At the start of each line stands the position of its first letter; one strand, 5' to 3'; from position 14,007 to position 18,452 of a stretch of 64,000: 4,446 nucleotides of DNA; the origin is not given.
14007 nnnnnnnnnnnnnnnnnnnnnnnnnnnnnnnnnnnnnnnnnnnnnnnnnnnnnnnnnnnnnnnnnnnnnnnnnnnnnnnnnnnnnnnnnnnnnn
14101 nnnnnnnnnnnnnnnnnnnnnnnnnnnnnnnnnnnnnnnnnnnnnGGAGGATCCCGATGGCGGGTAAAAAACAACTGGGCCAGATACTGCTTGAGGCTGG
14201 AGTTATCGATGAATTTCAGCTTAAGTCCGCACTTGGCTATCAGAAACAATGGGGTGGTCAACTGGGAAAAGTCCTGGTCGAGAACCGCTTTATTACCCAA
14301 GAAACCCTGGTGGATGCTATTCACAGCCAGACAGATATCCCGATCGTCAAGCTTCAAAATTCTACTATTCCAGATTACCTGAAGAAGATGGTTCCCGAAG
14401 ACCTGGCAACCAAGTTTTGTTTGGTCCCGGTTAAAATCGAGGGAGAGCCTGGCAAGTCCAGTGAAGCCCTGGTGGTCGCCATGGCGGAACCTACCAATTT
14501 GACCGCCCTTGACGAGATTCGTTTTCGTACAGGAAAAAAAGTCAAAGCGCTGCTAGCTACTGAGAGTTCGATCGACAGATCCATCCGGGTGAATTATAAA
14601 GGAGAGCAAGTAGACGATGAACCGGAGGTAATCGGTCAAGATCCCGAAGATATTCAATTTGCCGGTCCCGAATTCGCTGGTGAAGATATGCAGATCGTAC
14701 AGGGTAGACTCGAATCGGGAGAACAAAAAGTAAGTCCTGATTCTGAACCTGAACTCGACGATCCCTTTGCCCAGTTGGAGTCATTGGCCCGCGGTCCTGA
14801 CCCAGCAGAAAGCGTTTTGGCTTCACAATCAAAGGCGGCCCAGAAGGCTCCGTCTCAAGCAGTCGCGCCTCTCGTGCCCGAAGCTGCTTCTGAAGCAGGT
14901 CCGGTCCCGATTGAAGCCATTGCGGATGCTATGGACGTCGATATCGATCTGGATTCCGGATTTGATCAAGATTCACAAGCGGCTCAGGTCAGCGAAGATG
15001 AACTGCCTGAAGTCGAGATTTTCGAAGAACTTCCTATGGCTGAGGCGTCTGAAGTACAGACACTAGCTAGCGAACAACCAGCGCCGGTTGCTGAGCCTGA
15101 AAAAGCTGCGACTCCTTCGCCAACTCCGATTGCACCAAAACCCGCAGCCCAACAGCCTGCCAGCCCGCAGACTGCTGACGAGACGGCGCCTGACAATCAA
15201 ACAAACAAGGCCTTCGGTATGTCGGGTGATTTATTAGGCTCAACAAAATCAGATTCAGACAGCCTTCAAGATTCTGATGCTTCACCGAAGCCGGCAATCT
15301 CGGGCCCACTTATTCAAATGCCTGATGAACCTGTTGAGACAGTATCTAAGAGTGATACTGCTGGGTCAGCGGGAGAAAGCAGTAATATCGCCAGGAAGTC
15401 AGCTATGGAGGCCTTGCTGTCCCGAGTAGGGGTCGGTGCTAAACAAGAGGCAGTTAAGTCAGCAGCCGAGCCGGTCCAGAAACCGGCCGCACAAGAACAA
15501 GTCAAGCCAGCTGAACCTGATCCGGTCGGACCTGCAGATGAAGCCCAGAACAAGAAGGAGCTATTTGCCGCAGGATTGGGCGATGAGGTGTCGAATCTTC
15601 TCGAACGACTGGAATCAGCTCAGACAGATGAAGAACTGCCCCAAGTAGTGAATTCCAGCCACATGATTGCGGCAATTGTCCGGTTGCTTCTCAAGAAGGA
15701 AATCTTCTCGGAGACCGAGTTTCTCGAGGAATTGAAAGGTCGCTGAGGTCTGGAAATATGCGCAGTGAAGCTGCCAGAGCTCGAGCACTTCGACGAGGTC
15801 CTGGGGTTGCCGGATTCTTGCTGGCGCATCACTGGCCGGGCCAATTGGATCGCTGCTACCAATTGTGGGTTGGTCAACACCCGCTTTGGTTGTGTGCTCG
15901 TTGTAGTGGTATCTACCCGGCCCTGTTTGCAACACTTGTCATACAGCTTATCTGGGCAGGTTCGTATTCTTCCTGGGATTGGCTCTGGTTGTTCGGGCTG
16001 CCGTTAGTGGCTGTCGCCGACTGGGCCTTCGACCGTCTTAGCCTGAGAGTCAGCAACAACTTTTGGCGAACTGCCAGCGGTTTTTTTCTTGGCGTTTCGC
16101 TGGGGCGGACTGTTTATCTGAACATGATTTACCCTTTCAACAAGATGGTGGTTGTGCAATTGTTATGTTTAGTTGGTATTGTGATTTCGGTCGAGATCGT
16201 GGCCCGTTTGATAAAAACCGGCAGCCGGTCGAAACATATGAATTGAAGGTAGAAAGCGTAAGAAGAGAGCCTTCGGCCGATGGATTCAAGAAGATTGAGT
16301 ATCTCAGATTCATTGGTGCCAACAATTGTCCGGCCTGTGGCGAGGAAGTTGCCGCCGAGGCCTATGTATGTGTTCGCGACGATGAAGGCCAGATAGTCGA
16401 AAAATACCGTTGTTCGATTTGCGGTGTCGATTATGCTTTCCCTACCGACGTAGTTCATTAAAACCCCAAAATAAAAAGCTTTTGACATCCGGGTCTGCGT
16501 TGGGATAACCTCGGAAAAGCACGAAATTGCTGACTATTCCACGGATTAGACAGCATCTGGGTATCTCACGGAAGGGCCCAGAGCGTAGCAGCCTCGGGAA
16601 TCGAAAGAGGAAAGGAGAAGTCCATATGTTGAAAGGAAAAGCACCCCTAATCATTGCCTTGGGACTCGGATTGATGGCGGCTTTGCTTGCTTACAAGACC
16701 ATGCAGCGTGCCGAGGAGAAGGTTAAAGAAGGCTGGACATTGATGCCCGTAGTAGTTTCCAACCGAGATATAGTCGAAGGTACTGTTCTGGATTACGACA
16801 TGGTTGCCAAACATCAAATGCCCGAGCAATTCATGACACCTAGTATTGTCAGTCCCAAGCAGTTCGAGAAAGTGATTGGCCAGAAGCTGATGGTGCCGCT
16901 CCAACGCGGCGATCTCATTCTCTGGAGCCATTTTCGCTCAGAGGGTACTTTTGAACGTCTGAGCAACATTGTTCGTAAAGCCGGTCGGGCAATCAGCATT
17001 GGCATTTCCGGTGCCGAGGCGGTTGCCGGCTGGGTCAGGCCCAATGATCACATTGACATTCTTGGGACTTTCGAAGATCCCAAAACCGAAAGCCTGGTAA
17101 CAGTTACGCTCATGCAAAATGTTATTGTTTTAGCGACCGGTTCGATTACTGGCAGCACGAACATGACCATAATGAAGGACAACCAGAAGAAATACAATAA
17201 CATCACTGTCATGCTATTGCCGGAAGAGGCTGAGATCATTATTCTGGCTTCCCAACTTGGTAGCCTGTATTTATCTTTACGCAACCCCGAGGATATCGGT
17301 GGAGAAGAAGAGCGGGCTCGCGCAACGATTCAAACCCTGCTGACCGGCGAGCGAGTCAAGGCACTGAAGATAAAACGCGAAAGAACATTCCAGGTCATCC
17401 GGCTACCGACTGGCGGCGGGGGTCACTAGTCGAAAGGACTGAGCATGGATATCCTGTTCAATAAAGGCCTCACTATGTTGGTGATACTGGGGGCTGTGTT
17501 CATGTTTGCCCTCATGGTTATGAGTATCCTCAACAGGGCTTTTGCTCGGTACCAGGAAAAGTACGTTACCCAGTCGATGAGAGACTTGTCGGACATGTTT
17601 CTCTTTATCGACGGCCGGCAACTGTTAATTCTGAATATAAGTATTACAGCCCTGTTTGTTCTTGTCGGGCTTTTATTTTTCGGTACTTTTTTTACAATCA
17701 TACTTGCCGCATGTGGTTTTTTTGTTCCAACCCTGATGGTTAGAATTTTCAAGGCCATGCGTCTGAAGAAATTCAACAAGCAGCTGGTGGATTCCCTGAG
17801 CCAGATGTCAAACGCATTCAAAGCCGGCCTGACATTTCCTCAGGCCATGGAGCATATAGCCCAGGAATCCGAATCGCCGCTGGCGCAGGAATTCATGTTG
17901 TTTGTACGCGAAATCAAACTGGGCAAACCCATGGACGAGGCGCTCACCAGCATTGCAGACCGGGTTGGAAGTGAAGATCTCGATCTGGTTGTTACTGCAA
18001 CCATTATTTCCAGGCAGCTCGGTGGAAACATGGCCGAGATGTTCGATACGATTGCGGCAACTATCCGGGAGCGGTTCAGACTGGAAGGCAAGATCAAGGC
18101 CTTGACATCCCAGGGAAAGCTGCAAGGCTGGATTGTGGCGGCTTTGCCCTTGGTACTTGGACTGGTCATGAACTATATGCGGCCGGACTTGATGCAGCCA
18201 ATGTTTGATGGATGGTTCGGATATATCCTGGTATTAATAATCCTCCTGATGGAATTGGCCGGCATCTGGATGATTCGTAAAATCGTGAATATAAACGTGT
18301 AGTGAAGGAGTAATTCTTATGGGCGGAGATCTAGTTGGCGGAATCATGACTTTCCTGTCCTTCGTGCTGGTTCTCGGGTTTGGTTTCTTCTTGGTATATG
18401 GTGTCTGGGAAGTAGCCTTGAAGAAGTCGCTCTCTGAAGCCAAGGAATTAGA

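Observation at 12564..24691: Non-canonical Tad-like module lacking ATPase, secretin, pilin and peptidase but decorated with PilZ, stand-alone MshEN and FHA-TM proteins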

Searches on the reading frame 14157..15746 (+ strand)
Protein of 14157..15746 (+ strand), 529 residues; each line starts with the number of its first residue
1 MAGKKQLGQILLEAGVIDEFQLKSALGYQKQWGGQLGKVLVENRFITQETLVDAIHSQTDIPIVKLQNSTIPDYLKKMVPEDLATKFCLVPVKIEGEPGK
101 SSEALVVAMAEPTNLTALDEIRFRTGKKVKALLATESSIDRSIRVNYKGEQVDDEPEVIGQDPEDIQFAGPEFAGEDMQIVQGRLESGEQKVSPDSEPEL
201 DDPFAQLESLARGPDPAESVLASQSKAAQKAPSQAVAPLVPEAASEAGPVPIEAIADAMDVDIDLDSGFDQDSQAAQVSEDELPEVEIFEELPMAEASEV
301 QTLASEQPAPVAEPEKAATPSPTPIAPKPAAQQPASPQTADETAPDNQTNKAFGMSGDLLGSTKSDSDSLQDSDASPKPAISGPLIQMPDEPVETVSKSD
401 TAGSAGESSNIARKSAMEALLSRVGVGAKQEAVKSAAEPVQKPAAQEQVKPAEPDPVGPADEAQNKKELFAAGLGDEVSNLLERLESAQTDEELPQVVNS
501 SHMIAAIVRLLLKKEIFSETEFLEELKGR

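Call 4: search_protein_families(library=pfam, proteins=[window:14157-15746:+], max_evalue=0.01)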
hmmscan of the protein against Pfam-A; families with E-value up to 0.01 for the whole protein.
window:14157-15746:+ (529 aa): 1 family
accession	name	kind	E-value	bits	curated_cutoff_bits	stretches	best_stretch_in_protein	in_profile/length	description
PF05157.20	MshEN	-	1.9e-16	60.3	23.1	1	60-150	2-87/90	MshEN domain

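Call 45: search_protein_families(library=ncbifam, proteins=[window:14157-15746:+], max_evalue=0.001)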
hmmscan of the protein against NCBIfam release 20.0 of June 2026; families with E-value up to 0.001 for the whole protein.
window:14157-15746:+ (529 aa): 5 families
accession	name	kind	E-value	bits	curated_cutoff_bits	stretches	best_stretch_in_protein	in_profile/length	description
NF012033.0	PRK15489.1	equivalog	3.1e-21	75.2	537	1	4-145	490-625/703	glycosyl transferase family protein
TIGR02538.1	type_IV_pilB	equivalog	2.1e-18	66.2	675.65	1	7-153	2-142/564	type IV-A pilus assembly ATPase PilB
NF008411.1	PRK11234.1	equivalog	1.1e-17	63.7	1170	1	5-159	482-629/723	cyclic di-3',5'-guanylate-activated glycosyltransferase NfrB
NF053729.1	c-di-GMP_motif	domain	2.4e-16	59.2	38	1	6-58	1-53/53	cyclic di-GMP-binding domain-containing protein, MshE-related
TIGR02533.1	type_II_gspE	equivalog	0.00039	19.2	630.25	1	101-153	20-72/486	type II secretion system ATPase GspE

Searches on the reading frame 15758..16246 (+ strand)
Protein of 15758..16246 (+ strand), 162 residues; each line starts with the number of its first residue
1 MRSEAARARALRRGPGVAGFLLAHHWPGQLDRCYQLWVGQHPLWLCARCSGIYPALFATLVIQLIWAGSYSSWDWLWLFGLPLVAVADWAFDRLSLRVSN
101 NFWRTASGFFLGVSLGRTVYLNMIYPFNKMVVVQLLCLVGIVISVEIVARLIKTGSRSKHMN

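Call 4: search_protein_families(library=pfam, proteins=[window:15758-16246:+], max_evalue=0.01)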
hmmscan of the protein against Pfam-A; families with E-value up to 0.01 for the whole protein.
window:15758-16246:+ (162 aa): 1 family
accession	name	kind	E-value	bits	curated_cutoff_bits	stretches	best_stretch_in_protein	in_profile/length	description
PF09858.14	DUF2085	-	2.5e-13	50.7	25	1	36-115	9-87/90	Predicted membrane protein (DUF2085)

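Call 45: search_protein_families(library=ncbifam, proteins=[window:15758-16246:+], max_evalue=0.001)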
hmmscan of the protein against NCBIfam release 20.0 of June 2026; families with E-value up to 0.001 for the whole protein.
window:15758-16246:+ (162 aa): 0 families

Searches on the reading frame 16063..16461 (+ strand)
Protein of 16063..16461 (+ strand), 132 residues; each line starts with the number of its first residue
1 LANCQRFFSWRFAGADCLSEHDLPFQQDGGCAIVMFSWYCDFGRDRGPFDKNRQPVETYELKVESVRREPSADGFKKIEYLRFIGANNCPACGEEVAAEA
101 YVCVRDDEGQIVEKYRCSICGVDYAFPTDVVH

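Call 4: search_protein_families(library=pfam, proteins=[window:16063-16461:+], max_evalue=0.01)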
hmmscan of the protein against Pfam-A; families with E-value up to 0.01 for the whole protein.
window:16063-16461:+ (132 aa): 3 families
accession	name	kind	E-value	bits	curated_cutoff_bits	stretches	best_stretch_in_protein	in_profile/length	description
PF18912.6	DZR_2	-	0.001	19.3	27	1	86-123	7-45/56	Double zinc ribbon domain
PF13248.11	Zn_ribbon_3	-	0.0049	16.7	27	0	88-103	4-19/26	zinc-ribbon domain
PF22747.2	Zn_ribbon_DUF2089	-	0.0068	16.9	27.6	0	89-105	1-17/32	DUF2089 zinc ribbon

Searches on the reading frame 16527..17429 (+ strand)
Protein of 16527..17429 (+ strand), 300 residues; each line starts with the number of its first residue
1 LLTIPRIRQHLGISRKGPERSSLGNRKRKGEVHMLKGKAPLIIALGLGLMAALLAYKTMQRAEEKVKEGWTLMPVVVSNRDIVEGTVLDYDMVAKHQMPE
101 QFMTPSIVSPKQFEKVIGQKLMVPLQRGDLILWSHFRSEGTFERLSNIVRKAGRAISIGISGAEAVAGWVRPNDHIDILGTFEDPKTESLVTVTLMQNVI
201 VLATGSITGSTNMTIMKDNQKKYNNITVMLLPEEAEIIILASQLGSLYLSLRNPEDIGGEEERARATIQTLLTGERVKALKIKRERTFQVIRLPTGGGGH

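Call 4: search_protein_families(library=pfam, proteins=[window:16527-17429:+], max_evalue=0.01)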
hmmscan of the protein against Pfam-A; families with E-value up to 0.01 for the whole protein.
window:16527-17429:+ (300 aa): 3 families
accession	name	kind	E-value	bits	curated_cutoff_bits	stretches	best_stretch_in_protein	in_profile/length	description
PF16976.10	RcpC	-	5.4e-21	75.1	28.8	1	144-252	2-114/114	Flp pilus assembly protein RcpC/CpaB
PF08666.17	SAF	-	4.7e-07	30.7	21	1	74-137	2-63/63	SAF domain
PF13144.11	ChapFlgA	-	0.0038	17.7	23.8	1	73-143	1-67/122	Chaperone for flagella basal body P-ring formation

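Call 45: search_protein_families(library=ncbifam, proteins=[window:16527-17429:+], max_evalue=0.001)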
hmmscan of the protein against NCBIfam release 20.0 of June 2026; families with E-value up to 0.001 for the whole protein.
window:16527-17429:+ (300 aa): 2 families
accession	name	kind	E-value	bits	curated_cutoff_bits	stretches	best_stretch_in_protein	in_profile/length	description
TIGR03177.1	pilus_cpaB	equivalog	3.6e-47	160.8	71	1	41-292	4-255/262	Flp pilus assembly protein CpaB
NF012135.0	ANT_3pp_9_crypt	exception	0.00018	21.2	560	1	158-208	31-79/262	cryptic aminoglycoside nucleotidyltransferase ANT(3'')/ANT(9)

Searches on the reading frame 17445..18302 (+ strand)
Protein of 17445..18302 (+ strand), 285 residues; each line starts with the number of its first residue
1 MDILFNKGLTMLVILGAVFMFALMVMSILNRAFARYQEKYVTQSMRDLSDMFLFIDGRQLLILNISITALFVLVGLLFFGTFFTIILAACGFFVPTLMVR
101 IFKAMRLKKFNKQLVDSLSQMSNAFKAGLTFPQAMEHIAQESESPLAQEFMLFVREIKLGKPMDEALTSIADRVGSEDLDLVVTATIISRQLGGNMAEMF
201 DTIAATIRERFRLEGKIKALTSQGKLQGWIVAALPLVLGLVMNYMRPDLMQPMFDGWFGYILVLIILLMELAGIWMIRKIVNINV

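Call 4: search_protein_families(library=pfam, proteins=[window:17445-18302:+], max_evalue=0.01)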
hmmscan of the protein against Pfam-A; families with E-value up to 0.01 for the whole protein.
window:17445-18302:+ (285 aa): 1 family
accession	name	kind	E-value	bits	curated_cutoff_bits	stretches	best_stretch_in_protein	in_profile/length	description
PF00482.28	T2SSF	-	4.6e-20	72.3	25.2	1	118-242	2-123/125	Type II secretion system (T2SS), protein F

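Call 45: search_protein_families(library=ncbifam, proteins=[window:17445-18302:+], max_evalue=0.001)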
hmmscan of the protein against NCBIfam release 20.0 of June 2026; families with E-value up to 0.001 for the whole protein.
window:17445-18302:+ (285 aa): 1 family
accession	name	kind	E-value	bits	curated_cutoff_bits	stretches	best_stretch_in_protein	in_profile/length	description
NF046075.1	UpsF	equivalog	0.00053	18.9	400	1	63-204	39-181/484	membrane pilin protein UpsF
